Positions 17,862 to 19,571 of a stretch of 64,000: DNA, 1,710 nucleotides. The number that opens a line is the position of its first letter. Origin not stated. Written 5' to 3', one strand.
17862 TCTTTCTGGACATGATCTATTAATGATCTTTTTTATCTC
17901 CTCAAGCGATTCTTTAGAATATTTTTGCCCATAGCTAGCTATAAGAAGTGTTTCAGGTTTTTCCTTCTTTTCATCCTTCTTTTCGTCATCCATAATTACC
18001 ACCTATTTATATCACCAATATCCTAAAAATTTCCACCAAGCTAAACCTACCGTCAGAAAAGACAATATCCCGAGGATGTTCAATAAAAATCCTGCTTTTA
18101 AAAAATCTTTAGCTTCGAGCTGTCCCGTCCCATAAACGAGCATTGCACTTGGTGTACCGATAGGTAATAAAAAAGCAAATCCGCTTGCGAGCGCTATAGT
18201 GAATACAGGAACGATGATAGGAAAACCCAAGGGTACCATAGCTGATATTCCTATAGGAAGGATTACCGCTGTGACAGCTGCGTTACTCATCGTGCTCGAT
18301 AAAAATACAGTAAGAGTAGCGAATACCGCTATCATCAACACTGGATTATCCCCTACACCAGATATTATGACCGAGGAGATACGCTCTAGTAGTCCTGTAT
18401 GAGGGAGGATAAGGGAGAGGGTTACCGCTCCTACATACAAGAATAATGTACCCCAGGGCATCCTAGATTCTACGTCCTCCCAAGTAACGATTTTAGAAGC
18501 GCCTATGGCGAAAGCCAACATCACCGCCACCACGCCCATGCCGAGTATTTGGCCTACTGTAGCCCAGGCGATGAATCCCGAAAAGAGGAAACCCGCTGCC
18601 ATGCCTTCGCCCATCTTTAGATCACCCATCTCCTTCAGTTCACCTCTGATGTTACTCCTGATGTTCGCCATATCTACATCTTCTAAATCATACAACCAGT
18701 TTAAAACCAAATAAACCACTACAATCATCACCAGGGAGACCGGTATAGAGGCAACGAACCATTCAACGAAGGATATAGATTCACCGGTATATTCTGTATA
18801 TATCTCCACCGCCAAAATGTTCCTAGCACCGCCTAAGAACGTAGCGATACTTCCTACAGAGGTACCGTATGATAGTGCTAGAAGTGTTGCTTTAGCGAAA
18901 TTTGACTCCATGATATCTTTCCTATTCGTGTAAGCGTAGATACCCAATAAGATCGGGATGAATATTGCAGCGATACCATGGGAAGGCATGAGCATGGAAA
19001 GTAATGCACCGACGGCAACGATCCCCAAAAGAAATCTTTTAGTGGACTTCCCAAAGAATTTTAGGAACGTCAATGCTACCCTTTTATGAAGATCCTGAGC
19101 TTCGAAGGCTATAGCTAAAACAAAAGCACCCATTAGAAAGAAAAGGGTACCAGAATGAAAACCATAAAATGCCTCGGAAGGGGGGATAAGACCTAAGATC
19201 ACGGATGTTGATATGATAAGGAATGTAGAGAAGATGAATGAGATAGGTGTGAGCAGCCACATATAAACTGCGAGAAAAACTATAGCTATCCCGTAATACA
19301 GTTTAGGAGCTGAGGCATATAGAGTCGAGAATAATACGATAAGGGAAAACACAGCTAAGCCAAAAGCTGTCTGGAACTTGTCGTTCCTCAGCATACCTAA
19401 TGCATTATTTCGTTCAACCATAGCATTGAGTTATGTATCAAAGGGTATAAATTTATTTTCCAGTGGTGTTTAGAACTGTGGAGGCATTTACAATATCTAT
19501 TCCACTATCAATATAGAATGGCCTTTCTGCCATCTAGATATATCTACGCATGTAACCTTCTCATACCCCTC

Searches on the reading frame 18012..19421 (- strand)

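Call 34: search_protein_families(library=ncbifam, proteins=[window:18012-19421:-], max_evalue=0.00001)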
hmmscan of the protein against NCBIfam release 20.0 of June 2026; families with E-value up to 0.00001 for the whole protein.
window:18012-19421:- (469 aa): 1 family
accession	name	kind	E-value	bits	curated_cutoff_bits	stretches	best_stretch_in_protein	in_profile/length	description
TIGR00785.1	dass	subfamily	1.6e-68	231.5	198.6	1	42-463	11-444/444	DASS family sodium-coupled anion symporter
